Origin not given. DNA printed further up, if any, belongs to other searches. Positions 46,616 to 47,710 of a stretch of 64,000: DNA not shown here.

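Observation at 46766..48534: Ku + ATP-dependent DNA ligase (NHEJ pair) in an archaeon; Ku carries a zinc-ribbon insertion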

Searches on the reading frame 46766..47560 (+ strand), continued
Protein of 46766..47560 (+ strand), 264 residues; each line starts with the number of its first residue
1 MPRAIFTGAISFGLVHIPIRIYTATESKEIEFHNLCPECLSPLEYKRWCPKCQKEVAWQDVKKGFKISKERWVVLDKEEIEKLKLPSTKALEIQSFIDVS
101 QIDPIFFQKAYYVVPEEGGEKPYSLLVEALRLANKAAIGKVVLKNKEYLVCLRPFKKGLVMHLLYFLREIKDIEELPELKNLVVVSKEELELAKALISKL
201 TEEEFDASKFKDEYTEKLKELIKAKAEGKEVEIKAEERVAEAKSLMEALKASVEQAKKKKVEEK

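Call 43: search_protein_families(library=ncbifam, proteins=[L008:8899-9996:+, L009:1676-2767:+], max_evalue=0.01)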
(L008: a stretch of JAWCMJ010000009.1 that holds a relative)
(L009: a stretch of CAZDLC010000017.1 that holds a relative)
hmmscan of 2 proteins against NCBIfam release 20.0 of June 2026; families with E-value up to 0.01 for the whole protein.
L008:8899-9996:+ (365 aa): 19 families
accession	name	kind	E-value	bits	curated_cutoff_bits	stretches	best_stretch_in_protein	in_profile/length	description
TIGR02495.1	NrdG2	equivalog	1.3e-13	50.7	131.15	1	151-321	17-185/193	anaerobic ribonucleoside-triphosphate reductase activating protein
TIGR02493.1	PFLA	equivalog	1.3e-09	37.7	231.75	1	154-300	19-169/235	pyruvate formate-lyase-activating protein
TIGR04337.1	AmmeMemoSam_rS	hypoth_equivalog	3.3e-08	32.8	220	1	109-339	14-260/349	AmmeMemoRadiSam system radical SAM enzyme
TIGR02494.1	PFLE_PFLC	subfamily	5.3e-07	29.2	174.35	1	202-300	127-225/293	glycyl-radical enzyme activating protein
TIGR02666.1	moaA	equivalog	6e-07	28.7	284.05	1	160-221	20-84/336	GTP 3',8-cyclase MoaA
TIGR02491.1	NrdG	equivalog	9e-06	25.7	126.1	1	154-243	19-112/154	anaerobic ribonucleoside-triphosphate reductase activating protein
TIGR02826.1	RNR_activ_nrdG3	equivalog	5e-05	23.2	151.7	1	154-243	19-106/148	anaerobic ribonucleoside-triphosphate reductase activating protein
NF001199.0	PRK00164.2-1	equivalog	7e-05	22.1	231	1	159-227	21-90/308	GTP 3',8-cyclase MoaA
NF038283.1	viperin_w_prok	equivalog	0.0001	21.6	180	1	159-246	11-104/281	viperin family antiviral radical SAM protein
NF043069.1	T4HPD_activ_SAM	equivalog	0.00015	21.3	425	0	201-298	126-223/299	trans-4-hydroxy-L-proline dehydratase activase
TIGR02668.1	moaA_archaeal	equivalog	0.00032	19.8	325.25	1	159-229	19-90/303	GTP 3',8-cyclase MoaA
TIGR04041.1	activase_YjjW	hypoth_equivalog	0.00037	20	250.2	0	186-362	97-271/276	YjjW family glycine radical enzyme activase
NF033719.1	ind_deCO2_activ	equivalog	0.00062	19.2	425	1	201-300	132-231/302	indoleacetate decarboxylase activase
NF008356.0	PRK11145.1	equivalog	0.00063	19.1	375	1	154-302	24-176/246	pyruvate formate lyase 1-activating protein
NF005609.0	PRK07360.1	equivalog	0.0015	17.3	426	1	159-207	70-117/374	7,8-didemethyl-8-hydroxy-5-deazariboflavin synthase subunit CofH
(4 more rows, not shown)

L009:1676-2767:+ (363 aa): 21 families
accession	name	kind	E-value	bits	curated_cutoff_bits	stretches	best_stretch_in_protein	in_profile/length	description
TIGR02495.1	NrdG2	equivalog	1.5e-14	53.8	131.15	1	149-318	17-184/193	anaerobic ribonucleoside-triphosphate reductase activating protein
TIGR02493.1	PFLA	equivalog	5.1e-10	39.1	231.75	1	152-299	19-170/235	pyruvate formate-lyase-activating protein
TIGR02666.1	moaA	equivalog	4.2e-08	32.5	284.05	1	158-219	20-84/336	GTP 3',8-cyclase MoaA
TIGR04337.1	AmmeMemoSam_rS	hypoth_equivalog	7.6e-08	31.6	220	1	106-335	13-258/349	AmmeMemoRadiSam system radical SAM enzyme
NF038283.1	viperin_w_prok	equivalog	2.5e-06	26.9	180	1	157-242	11-102/281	viperin family antiviral radical SAM protein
NF001199.0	PRK00164.2-1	equivalog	3.2e-06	26.5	231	1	157-225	21-90/308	GTP 3',8-cyclase MoaA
TIGR02491.1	NrdG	equivalog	4.6e-06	26.7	126.1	1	152-241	19-112/154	anaerobic ribonucleoside-triphosphate reductase activating protein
TIGR02668.1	moaA_archaeal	equivalog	5.2e-06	25.6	325.25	1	157-230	19-93/303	GTP 3',8-cyclase MoaA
TIGR02826.1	RNR_activ_nrdG3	equivalog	7.1e-06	25.9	151.7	1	152-237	19-102/148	anaerobic ribonucleoside-triphosphate reductase activating protein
TIGR03963.1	rSAM_QueE_Clost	equivalog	7.5e-06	25.8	260.1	1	153-227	24-98/219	putative 7-carboxy-7-deazaguanine synthase QueE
TIGR02494.1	PFLE_PFLC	subfamily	3.6e-05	23.2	174.35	1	200-300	127-227/293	glycyl-radical enzyme activating protein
TIGR04349.1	rSAM_QueE_gams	hypoth_equivalog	0.00013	21.7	300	1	147-224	16-89/210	7-carboxy-7-deazaguanine synthase QueE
TIGR04041.1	activase_YjjW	hypoth_equivalog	0.00013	21.5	250.2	0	181-354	94-265/276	YjjW family glycine radical enzyme activase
NF008356.0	PRK11145.1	equivalog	0.00036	19.9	375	1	152-300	24-176/246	pyruvate formate lyase 1-activating protein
NF004884.0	PRK06245.1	equivalog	0.00064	18.7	209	1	147-216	11-81/340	7,8-didemethyl-8-hydroxy-5-deazariboflavin synthase subunit CofG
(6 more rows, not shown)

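Call 46: predict_structure(alignment_id=A1)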
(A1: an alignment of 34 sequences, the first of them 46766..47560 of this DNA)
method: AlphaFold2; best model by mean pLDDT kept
length: 264 residues; sequences in the alignment: 34
mean_pLDDT: 79.0   pTM: 0.59
mean pLDDT of the five models: 79.0, 75.1, 68.9, 60.4, 54.9
residues with pLDDT >= 90: 36; 70-90: 177; 50-70: 42; < 50: 9
segments of 3 or more residues with pLDDT < 50: 235-240, 262-264
pLDDT, mean of each block of 10 residues (from residue 1): 78 79 74 78 80 82 71 69 68 88 87 89 91 92 78 92 84 83 83 86 82 83 75 50 73 72 45
secondary structure, 60 per line:
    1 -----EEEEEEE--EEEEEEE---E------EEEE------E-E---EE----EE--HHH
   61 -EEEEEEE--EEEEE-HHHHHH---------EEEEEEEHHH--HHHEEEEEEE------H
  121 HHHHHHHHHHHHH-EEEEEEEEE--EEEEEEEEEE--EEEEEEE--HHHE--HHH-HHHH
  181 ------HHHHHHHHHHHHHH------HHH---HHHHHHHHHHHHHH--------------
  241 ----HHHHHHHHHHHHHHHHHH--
elements in order: E6-12 E15-21 E32-35 E62-68 E71-75 H77-82 E92-98 E107-113 H120-133 E135-143 E146-155 E158-164 H177-180 H187-200 H213-226 H245-262

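Call 50: fold_search(model_id=the predicted structure, library=pdb)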
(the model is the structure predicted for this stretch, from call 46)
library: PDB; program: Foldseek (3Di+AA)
matches with E <= 10: 658; with E <= 0.001: 109
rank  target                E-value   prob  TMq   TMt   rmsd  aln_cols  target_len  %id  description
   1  9vnq_B                2.8e-18  1.00  0.59  0.69  15.1       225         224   35  Bacillus Subtilis Ku core homodimer complexed with double strand DNA (released 2025-10-29)
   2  9vnq_A                3.7e-18  1.00  0.60  0.68  15.1       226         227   35  Bacillus Subtilis Ku core homodimer complexed with double strand DNA (released 2025-10-29)
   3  9ig8_A                3.3e-16  1.00  0.68  0.67  14.7       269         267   29  Apo-MtbKu , not bound to DNA (released 2026-03-04)
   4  9i91_B                6.6e-16  1.00  0.59  0.67  15.4       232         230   31  Ku from Mycobacterium tuberculosis bound to DNA (released 2025-12-10)
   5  9i91_A                7.8e-16  1.00  0.60  0.68  15.3       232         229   31  Ku from Mycobacterium tuberculosis bound to DNA (released 2025-12-10)
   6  8v53_B                1.6e-14  1.00  0.59  0.67  15.4       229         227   30  CryoEM structure of Ku homodimer in complex with hairpin DNA (released 2025-12-10)
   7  8v53_A                3.0e-14  1.00  0.59  0.67  15.5       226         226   30  CryoEM structure of Ku homodimer in complex with hairpin DNA (released 2025-12-10)
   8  8ag4_A                6.8e-11  1.00  0.57  0.33  15.8       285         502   18  Vaccinia C16 protein bound to Ku70/Ku80 (released 2022-11-09)
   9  6erg_A                9.1e-11  1.00  0.59  0.34  15.7       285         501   18  Complex of XLF and heterodimer Ku bound to DNA (released 2018-10-17)
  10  6erg_D                1.1e-10  1.00  0.59  0.33  15.6       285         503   18  Complex of XLF and heterodimer Ku bound to DNA (released 2018-10-17)
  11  6erh_C                2.0e-10  1.00  0.58  0.34  15.8       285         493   18  Complex of XLF and heterodimer Ku bound to DNA (released 2018-10-17)
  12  6erh_A                2.1e-10  1.00  0.58  0.34  15.8       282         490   18  Complex of XLF and heterodimer Ku bound to DNA (released 2018-10-17)
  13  9n81_A                2.8e-10  1.00  0.58  0.32  15.8       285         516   18  A gap-filling complex with Pol mu engaged in the NHEJ Pathway (released 2025-04-23)
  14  6erf_C                3.8e-10  1.00  0.58  0.33  15.8       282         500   18  Complex of APLF factor and Ku heterodimer bound to DNA (released 2018-10-17)
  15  6erf_G                4.0e-10  1.00  0.58  0.34  15.8       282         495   18  Complex of APLF factor and Ku heterodimer bound to DNA (released 2018-10-17)
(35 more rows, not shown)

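Call 59: find_encoding_contigs(protein=window:46766-47560:+, flank=10000, max_places=5)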
Protein window:46766-47560:+ (264 aa): 12 contigs read that carry it; 5 places shown.
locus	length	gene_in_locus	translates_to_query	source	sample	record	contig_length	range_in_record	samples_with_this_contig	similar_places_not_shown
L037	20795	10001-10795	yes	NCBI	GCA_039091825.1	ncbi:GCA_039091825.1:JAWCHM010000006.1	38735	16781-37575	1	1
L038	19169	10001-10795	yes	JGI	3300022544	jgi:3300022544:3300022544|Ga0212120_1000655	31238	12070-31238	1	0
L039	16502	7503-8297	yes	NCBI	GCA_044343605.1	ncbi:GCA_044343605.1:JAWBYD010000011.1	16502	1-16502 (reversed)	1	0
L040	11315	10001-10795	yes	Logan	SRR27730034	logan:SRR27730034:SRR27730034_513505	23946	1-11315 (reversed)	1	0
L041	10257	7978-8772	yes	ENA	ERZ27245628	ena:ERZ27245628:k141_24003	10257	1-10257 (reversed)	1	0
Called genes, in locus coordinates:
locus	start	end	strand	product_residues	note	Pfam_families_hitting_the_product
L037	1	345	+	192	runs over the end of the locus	PF01871:AMMECR1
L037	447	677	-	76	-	PF00583:Acetyltransf_1, PF13508:Acetyltransf_7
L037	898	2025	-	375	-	PF03445:DUF294 (weak), PF22600:MTPAP-like_central (faint), PF01909:NTP_transf_2, PF18765:Polbeta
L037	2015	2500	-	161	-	-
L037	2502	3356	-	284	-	PF22600:MTPAP-like_central (weak), PF01909:NTP_transf_2, PF18765:Polbeta (weak)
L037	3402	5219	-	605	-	-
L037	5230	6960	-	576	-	-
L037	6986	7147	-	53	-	-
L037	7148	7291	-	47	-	-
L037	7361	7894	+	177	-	-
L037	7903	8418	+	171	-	-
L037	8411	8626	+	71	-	-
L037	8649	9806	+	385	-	PF01926:MMR_HSR1, PF08438:YGR210-like_G4, PF02824:TGS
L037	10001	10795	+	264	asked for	PF02735:Ku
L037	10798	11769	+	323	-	PF01068:DNA_ligase_A_M, PF01331:mRNA_cap_enzyme (faint), PF04679:DNA_ligase_A_C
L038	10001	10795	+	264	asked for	PF02735:Ku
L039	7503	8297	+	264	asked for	PF02735:Ku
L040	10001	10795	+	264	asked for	PF02735:Ku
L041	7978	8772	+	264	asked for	PF02735:Ku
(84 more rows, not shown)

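Call 69: list_cluster_members(proteins=[P0263, P0280, P0275, P0307, P0252, P0273, P0262, P0305, P0264, P0323])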
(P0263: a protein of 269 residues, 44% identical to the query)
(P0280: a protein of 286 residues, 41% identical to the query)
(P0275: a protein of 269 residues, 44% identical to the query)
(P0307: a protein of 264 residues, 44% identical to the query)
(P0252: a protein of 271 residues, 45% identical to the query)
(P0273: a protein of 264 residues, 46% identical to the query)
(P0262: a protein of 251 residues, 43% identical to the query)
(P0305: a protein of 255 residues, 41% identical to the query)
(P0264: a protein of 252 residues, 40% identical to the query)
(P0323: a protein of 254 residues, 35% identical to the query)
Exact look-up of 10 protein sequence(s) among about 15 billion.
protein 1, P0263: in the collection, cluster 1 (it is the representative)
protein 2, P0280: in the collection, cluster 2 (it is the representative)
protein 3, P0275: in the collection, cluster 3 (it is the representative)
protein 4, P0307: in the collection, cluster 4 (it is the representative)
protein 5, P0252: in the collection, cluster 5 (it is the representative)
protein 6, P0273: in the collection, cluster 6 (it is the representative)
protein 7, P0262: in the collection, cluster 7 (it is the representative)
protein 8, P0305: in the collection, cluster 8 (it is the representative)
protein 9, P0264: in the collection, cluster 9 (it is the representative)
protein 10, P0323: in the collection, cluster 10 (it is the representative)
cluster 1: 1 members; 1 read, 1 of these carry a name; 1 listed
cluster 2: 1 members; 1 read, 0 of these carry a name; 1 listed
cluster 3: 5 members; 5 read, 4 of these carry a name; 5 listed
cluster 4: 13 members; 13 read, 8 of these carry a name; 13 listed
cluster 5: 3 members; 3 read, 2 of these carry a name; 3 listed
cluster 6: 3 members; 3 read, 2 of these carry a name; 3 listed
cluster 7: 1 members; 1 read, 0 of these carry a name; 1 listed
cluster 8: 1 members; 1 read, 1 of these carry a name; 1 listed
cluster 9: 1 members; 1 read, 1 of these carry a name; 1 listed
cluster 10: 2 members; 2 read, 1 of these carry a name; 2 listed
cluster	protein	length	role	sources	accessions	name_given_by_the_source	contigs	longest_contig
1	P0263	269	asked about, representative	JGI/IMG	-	DNA end-binding protein Ku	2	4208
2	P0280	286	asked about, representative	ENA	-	-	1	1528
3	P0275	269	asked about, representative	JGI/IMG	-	DNA end-binding protein Ku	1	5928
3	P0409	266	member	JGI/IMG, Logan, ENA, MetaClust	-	\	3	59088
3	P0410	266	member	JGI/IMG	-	DNA end-binding protein Ku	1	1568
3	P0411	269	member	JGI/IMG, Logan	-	DNA end-binding protein Ku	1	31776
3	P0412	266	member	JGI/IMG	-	-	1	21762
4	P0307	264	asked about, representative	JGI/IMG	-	DNA end-binding protein Ku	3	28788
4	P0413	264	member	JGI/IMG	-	DNA end-binding protein Ku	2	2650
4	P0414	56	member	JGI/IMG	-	non-homologous end joining protein Ku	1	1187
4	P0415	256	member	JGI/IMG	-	DNA end-binding protein Ku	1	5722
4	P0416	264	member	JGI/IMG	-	DNA end-binding protein Ku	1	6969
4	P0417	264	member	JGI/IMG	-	DNA end-binding protein Ku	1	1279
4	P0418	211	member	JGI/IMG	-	DNA end-binding protein Ku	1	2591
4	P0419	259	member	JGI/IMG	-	DNA end-binding protein Ku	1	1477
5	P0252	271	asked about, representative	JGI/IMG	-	DNA end-binding protein Ku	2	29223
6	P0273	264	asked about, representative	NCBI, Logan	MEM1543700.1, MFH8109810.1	MAG: Ku protein [Candidatus Bathyarchaeia archaeon]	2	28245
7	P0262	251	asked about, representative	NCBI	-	-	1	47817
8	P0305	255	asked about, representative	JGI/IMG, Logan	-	DNA end-binding protein Ku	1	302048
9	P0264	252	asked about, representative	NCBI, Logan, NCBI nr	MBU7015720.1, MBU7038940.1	MAG: Ku protein [Theionarchaea archaeon] | Ku protein [Theionarchaea archaeon]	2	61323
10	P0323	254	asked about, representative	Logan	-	-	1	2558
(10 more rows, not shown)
